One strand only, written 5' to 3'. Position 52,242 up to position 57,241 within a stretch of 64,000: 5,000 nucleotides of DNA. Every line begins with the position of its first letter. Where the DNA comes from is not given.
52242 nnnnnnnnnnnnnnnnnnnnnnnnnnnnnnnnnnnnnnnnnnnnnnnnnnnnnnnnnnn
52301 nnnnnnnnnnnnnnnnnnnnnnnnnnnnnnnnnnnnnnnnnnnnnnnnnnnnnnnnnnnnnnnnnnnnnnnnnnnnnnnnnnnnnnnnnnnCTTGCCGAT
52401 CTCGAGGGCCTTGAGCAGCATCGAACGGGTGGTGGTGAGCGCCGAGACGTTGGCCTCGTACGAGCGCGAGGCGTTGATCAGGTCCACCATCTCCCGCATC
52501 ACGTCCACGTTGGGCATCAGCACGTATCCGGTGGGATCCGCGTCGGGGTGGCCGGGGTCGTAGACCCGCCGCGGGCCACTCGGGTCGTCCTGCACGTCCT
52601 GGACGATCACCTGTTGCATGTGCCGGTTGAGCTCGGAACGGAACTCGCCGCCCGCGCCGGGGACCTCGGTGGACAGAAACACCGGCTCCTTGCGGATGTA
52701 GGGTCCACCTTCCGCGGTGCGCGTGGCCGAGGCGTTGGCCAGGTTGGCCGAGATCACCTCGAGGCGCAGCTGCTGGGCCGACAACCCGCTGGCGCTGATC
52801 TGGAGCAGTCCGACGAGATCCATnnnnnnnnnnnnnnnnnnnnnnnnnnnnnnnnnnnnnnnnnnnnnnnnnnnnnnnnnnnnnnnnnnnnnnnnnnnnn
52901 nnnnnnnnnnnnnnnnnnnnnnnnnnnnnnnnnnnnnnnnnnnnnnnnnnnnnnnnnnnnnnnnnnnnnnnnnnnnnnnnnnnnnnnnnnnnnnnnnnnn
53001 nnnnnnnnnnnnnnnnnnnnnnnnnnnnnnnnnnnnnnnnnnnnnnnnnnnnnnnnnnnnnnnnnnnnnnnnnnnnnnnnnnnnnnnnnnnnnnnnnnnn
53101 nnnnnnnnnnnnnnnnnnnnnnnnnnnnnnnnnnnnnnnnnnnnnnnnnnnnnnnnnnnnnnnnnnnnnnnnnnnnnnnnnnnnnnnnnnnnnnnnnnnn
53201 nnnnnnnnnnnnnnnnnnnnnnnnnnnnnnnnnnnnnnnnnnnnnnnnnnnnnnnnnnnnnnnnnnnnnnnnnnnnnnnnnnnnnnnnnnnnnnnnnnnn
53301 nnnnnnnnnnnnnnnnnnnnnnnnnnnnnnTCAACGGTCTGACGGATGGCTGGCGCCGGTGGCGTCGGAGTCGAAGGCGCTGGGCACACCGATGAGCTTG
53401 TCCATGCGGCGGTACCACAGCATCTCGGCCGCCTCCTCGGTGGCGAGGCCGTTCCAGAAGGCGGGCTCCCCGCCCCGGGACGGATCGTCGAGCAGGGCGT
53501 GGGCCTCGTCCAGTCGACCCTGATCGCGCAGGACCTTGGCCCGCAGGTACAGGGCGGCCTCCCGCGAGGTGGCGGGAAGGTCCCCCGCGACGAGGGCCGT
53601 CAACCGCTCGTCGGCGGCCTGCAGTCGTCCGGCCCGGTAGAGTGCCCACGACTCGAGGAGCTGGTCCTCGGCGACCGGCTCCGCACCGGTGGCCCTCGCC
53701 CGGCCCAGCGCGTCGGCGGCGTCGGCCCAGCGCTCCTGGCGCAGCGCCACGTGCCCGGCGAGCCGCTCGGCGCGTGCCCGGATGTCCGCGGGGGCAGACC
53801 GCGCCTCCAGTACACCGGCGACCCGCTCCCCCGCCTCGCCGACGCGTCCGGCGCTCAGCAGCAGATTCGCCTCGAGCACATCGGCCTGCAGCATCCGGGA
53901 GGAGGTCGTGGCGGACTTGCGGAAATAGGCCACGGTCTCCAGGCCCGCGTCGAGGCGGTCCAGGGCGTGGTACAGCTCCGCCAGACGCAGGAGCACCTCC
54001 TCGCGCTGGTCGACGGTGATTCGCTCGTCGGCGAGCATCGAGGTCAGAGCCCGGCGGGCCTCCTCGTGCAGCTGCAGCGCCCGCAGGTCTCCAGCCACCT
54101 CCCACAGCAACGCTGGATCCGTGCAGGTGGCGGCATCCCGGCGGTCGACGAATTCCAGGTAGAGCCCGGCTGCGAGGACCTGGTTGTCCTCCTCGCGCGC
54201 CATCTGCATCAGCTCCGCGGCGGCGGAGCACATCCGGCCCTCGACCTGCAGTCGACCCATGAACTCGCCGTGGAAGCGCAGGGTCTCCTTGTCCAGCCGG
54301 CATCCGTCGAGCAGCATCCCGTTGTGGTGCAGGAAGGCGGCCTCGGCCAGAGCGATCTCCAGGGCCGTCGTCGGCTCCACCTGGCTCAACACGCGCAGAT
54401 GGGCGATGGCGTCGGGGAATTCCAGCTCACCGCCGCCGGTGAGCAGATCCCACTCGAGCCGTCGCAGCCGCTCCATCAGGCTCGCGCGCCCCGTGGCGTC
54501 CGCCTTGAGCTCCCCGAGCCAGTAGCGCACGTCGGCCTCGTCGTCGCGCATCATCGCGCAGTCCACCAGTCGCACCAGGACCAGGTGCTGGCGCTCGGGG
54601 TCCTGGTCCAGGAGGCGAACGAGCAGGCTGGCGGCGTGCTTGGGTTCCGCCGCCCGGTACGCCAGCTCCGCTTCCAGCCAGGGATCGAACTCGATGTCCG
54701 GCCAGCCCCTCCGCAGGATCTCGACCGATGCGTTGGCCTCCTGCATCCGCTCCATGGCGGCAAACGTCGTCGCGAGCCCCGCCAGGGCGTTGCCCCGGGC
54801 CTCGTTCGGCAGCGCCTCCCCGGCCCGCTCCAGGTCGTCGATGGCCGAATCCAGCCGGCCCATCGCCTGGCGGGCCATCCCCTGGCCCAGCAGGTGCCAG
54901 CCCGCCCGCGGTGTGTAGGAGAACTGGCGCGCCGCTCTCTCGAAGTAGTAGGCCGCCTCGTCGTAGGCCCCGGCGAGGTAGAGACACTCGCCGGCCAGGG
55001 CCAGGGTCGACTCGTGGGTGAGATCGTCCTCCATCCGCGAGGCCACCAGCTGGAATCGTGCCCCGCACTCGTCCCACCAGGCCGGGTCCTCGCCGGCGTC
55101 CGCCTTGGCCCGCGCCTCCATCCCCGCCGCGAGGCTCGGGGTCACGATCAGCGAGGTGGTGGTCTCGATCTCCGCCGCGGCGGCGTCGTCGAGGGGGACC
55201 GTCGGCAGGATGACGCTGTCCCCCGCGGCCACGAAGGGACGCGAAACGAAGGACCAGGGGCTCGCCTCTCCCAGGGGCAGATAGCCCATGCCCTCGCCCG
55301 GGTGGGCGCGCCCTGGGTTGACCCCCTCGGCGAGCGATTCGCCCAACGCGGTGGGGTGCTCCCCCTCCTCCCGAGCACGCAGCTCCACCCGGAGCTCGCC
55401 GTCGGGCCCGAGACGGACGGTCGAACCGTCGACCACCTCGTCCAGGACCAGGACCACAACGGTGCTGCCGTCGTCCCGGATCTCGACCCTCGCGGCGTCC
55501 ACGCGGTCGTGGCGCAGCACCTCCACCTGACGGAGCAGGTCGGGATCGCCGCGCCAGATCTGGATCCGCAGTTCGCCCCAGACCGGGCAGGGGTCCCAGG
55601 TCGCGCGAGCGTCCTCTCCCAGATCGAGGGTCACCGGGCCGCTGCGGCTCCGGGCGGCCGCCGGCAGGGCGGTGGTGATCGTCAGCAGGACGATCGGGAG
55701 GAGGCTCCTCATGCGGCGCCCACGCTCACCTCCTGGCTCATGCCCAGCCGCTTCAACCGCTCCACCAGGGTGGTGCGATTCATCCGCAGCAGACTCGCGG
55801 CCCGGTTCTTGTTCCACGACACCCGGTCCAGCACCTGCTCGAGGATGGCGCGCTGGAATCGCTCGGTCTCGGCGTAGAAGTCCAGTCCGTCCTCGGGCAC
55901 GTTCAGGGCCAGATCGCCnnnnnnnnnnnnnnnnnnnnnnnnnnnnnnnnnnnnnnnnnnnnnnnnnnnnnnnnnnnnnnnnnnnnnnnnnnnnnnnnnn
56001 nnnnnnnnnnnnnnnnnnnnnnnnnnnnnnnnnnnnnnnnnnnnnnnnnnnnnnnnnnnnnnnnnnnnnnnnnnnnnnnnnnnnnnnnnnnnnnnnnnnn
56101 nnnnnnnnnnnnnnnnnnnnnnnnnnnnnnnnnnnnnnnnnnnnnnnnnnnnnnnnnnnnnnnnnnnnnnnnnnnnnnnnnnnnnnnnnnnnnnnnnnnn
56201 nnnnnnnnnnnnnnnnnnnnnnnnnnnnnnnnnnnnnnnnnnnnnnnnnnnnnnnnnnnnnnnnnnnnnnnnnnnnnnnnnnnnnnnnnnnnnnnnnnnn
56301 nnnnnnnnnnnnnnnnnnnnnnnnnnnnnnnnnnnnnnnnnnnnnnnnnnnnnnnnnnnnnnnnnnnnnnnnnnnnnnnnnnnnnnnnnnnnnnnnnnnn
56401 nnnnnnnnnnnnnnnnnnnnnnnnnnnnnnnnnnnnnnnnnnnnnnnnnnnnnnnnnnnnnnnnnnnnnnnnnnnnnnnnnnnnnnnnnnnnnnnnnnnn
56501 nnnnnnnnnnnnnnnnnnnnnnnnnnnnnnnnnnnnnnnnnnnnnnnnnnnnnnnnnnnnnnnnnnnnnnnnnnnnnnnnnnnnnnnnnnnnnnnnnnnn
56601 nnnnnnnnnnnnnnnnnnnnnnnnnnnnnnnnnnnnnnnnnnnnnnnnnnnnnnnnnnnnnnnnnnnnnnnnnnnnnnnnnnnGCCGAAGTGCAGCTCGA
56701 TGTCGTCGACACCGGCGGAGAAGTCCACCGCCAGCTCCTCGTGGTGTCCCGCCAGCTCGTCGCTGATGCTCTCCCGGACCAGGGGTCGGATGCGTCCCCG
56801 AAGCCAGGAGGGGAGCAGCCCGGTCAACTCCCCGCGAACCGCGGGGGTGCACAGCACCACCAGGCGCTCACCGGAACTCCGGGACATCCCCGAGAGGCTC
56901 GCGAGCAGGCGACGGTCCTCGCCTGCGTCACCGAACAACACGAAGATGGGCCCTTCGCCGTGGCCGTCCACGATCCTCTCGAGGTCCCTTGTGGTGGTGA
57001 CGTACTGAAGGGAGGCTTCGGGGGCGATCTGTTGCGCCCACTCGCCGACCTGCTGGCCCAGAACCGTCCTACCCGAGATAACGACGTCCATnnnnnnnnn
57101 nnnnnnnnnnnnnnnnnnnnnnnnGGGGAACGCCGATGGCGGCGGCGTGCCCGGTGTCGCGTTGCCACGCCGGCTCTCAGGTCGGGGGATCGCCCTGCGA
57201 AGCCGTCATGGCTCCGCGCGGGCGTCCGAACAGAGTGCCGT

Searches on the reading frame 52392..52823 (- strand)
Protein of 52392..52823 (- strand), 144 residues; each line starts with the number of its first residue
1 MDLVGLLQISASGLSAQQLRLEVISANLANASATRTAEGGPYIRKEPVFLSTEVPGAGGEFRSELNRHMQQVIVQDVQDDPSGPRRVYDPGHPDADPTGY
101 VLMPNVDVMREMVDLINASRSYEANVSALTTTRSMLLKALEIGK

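Call 62: find_related_loci(query=A5, collection=metagenome_contigs, flank=4000)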
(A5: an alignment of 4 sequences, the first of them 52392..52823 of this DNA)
Query A5 (144 aa) in metagenome_contigs; peptide patterns used: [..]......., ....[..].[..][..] (x = any residue, [..] = any of these).
600 stretches matched a pattern (row limit reached: there are more); 555 encode a relative of the query (tblastn E <= 1e-3); the best 80 are kept; 80 distinct loci.
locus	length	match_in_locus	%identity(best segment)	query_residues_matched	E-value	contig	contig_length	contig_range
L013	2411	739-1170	76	1-144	3e-72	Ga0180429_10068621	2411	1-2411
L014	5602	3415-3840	57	1-144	2e-48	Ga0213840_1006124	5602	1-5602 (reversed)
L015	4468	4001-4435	52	1-144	1e-46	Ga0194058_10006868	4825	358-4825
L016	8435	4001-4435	50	1-144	2e-46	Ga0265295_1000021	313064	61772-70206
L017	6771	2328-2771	51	1-144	3e-45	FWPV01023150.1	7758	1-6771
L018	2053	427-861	55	1-144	6e-46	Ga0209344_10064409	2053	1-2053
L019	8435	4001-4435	51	1-144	3e-45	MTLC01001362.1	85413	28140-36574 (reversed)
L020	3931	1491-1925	56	1-144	2e-44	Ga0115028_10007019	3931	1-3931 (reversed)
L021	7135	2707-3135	49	1-144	2e-44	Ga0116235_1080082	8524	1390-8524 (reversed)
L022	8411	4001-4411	56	1-142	3e-44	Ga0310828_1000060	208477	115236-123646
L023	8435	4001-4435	50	1-144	1e-43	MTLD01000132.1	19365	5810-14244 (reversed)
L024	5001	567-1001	50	1-144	8e-44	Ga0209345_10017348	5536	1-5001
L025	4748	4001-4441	53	1-144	7e-44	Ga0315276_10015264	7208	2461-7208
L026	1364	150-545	55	3-142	1e-44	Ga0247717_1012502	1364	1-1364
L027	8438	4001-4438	49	1-144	6e-43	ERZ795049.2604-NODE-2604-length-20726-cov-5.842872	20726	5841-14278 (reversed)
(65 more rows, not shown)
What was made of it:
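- Tried and rejected: I used FlgC instead (call 62).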

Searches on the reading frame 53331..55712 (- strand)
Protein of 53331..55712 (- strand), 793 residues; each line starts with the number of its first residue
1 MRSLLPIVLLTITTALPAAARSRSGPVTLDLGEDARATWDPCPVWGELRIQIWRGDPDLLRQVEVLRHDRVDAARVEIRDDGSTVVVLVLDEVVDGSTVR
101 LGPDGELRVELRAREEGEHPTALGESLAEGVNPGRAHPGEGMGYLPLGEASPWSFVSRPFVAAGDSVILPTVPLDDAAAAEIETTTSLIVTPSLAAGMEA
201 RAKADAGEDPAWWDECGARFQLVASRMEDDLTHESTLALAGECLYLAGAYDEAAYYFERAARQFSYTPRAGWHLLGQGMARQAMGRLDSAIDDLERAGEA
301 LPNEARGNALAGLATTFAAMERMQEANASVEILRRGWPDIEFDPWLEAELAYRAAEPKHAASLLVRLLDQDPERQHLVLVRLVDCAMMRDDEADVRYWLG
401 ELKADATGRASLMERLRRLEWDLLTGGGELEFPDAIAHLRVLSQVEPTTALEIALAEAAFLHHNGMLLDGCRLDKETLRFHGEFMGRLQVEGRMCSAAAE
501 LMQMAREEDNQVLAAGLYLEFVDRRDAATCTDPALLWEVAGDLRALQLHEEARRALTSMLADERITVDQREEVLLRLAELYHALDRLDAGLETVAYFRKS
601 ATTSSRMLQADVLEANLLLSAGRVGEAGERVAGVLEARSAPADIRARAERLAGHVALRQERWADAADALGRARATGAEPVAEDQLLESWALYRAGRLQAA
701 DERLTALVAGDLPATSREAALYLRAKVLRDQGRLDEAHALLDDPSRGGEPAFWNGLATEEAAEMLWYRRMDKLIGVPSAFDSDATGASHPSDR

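Call 55: search_protein_families(library=pfam, proteins=[window:53331-55712:-])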
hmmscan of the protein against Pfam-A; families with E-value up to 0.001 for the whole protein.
window:53331-55712:- (793 aa): 5 families
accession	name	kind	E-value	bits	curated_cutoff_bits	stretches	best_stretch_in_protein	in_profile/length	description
PF12895.13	ANAPC3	-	4.9e-05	24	27.2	0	233-262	22-50/82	Anaphase-promoting complex, cyclosome, subunit 3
PF00515.34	TPR_1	-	0.00018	21.6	27.8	0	276-297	6-27/34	Tetratricopeptide repeat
PF07719.23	TPR_2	-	0.00048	20.5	27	0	238-262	5-29/34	Tetratricopeptide repeat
PF21545.3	T7SS_EccA1_N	-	0.00063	19.5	27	1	609-743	100-230/272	T7SS, ESX-1 secretion system protein EccA1, N-terminal domain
PF13432.12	TPR_16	-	0.00072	20.4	32.7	0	686-742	2-55/65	Tetratricopeptide repeat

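Call 58: search_protein_families(library=ncbifam, proteins=[window:53331-55712:-], max_evalue=0.01)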
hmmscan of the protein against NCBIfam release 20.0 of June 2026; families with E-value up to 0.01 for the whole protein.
window:53331-55712:- (793 aa): 2 families
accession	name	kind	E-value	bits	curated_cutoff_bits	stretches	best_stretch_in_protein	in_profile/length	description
TIGR02795.1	tol_pal_ybgF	equivalog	8.4e-06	26.4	90.1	1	240-305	45-110/119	tol-pal system protein YbgF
NF008757.0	PRK11788.1-5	equivalog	0.0015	17.8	363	0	227-413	101-286/388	lipopolysaccharide assembly protein LapB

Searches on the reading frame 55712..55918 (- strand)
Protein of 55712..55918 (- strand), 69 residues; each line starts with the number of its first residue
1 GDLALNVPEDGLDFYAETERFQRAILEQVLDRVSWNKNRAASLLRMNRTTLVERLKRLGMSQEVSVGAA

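Call 48: search_solved_structures(query=window:55712-55918:-, max_evalue=10, show_alignments=5)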
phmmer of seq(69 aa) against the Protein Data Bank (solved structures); distinct sequences matched with E-value up to 10: 17.
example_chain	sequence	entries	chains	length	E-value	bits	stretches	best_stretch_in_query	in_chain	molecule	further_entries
8p53_C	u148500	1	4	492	4.5e-06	30.2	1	6-62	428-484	Transcriptional regulator FleQ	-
5exx_A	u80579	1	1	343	0.00057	23.6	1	6-56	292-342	Transcriptional regulator FleQ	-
1fip_A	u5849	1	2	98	0.0024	21.6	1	19-60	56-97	FACTOR FOR INVERSION STIMULATION (FIS)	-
4fis_A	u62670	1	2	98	0.0058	20.5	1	19-60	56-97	FACTOR FOR INVERSION STIMULATION (FIS)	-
1f36_A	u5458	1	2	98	0.011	19.5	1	19-60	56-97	FIS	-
1ety_A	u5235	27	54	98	0.011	19.5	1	19-60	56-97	FACTOR FOR INVERSION STIMULATION | FACTOR FOR INVERSION STIMULATION (FIS) | DNA-binding protein fis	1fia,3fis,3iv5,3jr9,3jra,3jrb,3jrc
1etq_A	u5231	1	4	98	0.016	19.1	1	19-60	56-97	FACTOR FOR INVERSION STIMULATION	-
1eto_A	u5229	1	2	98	0.016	19.1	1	19-60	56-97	FACTOR FOR INVERSION STIMULATION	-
1etv_A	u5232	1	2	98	0.016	19.1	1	19-60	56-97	FACTOR FOR INVERSION STIMULATION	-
1etk_A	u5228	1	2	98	0.022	18.6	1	19-60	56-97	FACTOR FOR INVERSION STIMULATION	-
1etw_A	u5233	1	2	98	0.022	18.6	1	19-60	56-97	FACTOR FOR INVERSION STIMULATION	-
1etx_A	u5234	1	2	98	0.022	18.6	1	19-60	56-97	FACTOR FOR INVERSION STIMULATION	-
6m10_A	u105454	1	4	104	0.025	18.4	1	22-58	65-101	Putative Fis-like DNA-binding protein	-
1ntc_A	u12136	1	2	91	0.22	15.5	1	17-60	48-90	PROTEIN (NITROGEN REGULATION PROTEIN (NTRC))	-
4l5e_A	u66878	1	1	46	0.28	15.2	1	22-59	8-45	Transcriptional regulator (NtrC family)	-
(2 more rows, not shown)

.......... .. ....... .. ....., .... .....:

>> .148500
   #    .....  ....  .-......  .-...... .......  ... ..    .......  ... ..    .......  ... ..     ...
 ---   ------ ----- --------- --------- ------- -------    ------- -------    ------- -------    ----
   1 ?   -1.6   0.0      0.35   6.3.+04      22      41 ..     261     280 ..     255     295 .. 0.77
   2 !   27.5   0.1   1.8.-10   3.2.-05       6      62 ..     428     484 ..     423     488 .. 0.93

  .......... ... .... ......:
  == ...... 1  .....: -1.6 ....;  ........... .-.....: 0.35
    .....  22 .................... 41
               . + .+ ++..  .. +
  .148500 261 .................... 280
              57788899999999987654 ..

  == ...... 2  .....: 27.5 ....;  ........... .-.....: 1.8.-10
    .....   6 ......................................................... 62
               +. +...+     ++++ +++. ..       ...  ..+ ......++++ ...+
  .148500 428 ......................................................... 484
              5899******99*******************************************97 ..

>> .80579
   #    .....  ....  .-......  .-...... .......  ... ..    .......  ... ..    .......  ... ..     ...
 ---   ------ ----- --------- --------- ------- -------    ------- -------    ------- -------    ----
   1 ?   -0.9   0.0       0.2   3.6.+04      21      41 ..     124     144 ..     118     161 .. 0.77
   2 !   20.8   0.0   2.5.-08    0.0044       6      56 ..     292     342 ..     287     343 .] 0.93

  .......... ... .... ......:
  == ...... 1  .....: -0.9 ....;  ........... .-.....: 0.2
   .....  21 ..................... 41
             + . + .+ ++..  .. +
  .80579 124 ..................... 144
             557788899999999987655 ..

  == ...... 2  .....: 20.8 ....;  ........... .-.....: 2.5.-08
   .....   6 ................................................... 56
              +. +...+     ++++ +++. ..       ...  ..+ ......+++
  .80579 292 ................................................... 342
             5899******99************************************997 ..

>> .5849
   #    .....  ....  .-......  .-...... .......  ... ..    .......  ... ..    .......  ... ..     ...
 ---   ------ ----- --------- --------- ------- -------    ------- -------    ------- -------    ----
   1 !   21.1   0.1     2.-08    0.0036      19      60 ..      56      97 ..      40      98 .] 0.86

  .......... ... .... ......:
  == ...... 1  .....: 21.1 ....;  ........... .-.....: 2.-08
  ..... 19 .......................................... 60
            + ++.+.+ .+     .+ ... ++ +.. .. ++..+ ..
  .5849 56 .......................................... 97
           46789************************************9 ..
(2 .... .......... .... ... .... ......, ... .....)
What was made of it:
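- On FleQ/FlrA-type bacterial enhancer-binding protein: RTTLVE is identical (call 48).
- The HTH alone also best matches FleQ: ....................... against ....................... (call 48).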

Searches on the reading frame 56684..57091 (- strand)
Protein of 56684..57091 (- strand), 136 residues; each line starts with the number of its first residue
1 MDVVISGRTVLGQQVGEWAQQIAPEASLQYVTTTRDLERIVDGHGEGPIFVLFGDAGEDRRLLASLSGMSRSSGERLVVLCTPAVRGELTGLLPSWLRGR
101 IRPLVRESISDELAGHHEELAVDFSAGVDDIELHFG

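Call 66: search_protein_families(library=pfam, proteins=[window:56684-57091:-], max_evalue=10)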
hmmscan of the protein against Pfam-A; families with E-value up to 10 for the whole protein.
seq(136 aa): 0 families
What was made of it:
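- Tried and rejected: None (call 66).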
